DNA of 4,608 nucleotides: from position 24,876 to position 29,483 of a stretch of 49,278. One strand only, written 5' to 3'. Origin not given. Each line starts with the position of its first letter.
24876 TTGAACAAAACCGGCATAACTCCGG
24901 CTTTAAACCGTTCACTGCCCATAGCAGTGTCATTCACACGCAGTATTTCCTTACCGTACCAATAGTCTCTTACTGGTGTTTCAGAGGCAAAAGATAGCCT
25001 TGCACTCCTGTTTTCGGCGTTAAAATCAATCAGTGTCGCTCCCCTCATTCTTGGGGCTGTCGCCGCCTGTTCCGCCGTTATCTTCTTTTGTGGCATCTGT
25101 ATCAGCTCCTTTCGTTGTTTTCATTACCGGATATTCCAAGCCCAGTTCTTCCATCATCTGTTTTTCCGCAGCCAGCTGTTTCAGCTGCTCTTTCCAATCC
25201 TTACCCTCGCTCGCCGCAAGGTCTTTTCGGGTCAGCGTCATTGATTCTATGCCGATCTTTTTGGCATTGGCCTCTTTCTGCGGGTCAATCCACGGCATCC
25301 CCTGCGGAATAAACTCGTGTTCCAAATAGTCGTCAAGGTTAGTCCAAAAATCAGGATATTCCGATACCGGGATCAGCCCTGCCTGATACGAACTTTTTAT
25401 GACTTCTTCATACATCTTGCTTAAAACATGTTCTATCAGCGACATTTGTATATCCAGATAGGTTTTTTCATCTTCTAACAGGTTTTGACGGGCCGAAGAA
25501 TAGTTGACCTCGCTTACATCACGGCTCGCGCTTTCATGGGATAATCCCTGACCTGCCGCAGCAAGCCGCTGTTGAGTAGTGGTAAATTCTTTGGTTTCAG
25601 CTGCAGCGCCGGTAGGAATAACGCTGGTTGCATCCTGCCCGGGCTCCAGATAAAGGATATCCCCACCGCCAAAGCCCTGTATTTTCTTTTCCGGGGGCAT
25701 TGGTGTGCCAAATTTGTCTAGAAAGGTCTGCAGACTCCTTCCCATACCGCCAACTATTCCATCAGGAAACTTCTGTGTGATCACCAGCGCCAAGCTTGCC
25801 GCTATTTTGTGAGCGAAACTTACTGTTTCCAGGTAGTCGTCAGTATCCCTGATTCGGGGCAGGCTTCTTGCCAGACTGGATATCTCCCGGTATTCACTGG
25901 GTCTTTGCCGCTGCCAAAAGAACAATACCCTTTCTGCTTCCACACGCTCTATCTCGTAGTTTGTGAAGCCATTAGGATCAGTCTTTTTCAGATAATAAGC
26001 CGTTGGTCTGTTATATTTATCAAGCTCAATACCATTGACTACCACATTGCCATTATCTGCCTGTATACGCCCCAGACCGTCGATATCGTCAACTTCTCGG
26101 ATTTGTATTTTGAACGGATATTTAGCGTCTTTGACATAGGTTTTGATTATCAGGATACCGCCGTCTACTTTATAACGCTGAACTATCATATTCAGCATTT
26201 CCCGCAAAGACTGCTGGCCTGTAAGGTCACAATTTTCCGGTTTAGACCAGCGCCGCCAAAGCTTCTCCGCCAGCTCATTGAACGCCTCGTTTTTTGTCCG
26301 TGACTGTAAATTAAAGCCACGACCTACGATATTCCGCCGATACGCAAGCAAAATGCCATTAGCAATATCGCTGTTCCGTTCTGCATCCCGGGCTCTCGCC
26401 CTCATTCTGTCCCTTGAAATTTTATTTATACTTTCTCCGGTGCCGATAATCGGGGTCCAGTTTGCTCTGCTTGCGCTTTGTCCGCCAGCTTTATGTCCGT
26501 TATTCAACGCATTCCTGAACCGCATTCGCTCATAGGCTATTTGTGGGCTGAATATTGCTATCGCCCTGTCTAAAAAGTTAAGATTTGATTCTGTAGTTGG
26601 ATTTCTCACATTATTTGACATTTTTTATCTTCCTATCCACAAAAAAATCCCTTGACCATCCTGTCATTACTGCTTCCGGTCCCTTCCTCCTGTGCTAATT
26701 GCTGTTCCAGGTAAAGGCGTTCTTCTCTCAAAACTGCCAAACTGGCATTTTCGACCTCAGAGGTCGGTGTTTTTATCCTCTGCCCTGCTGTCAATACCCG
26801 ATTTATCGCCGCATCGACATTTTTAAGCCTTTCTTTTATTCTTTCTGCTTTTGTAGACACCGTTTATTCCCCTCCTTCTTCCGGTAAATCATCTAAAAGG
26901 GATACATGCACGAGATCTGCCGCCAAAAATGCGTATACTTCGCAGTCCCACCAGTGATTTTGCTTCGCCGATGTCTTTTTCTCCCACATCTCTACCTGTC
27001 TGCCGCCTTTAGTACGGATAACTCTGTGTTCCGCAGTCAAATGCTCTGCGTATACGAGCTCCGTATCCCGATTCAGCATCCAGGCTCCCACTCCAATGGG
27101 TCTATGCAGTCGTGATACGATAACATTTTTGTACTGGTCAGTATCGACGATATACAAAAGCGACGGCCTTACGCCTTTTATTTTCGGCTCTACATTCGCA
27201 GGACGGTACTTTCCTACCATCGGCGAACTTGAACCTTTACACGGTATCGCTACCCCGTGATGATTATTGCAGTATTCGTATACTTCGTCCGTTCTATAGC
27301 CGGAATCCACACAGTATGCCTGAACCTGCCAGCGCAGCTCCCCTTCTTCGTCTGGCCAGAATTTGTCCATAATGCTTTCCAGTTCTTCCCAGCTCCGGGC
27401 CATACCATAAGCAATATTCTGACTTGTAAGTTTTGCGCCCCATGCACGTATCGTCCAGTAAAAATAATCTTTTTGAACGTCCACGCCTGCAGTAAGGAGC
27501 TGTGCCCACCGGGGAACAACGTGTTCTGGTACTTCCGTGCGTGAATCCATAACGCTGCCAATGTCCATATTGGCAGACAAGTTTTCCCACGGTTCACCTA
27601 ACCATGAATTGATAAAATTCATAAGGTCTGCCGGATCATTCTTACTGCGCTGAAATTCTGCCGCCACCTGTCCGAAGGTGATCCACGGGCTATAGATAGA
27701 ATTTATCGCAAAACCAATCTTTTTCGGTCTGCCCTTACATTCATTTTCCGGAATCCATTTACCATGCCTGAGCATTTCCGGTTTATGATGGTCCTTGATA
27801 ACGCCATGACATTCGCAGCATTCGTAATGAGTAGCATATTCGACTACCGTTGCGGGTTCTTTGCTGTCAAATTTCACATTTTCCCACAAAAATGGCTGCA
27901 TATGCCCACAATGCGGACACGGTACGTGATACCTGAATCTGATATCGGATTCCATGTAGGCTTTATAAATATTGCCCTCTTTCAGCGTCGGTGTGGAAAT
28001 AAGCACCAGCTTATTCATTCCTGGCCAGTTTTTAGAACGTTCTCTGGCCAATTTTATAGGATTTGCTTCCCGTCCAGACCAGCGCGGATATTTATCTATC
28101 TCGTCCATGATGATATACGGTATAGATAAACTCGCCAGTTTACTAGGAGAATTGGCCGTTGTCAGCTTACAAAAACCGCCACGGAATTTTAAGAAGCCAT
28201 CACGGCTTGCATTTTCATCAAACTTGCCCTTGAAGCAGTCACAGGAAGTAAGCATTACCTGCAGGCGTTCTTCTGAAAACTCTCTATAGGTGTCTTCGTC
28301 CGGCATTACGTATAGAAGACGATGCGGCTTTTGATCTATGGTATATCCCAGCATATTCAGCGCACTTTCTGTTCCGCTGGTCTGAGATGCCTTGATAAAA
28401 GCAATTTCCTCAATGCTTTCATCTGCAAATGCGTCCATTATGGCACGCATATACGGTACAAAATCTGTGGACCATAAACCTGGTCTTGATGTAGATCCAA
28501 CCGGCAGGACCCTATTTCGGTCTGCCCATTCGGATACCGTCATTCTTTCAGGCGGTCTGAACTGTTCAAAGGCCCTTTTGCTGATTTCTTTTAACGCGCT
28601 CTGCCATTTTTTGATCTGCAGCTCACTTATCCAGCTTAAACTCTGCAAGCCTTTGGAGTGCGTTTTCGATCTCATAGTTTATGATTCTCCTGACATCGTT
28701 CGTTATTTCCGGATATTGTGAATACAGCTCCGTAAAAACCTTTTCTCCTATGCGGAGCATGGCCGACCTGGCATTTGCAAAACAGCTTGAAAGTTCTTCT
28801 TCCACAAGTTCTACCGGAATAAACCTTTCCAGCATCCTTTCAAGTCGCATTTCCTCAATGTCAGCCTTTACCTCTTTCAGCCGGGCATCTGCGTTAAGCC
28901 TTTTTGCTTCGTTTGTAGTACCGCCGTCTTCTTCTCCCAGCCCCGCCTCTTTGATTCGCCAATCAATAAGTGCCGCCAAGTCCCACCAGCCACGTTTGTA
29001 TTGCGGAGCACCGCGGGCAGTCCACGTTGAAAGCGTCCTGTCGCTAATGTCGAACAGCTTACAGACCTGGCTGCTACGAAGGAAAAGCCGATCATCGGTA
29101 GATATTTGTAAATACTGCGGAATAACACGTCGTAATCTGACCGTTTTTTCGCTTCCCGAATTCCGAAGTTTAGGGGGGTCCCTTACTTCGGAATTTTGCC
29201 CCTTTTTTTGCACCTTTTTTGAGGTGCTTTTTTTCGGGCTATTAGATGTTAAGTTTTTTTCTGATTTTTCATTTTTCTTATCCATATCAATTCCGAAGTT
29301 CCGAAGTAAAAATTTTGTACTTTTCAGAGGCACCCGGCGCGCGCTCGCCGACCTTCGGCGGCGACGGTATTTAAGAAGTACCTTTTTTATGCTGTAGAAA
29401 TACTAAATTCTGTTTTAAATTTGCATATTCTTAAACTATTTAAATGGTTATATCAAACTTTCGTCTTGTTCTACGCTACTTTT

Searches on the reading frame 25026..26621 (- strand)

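Call 85: search_protein_families(library=phrogs, proteins=[window:25026-26621:-], max_evalue=0.00001)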
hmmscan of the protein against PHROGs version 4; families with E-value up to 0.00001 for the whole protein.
window:25026-26621:- (531 aa): 2 families
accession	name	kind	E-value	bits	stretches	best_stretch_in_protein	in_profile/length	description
phrog_21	-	head and packaging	6.9e-89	300.1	1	11-522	6-530/1362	portal protein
phrog_537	-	head and packaging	2.8e-38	132.4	1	311-514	22-224/233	portal protein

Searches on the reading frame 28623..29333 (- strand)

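Call 85: search_protein_families(library=phrogs, proteins=[window:28623-29333:-], max_evalue=0.00001)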
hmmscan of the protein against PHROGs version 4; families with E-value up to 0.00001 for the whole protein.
window:28623-29333:- (236 aa): 1 family
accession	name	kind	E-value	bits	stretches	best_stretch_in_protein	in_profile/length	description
phrog_57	-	head and packaging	1.7e-27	97.5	1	87-234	15-174/199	terminase small subunit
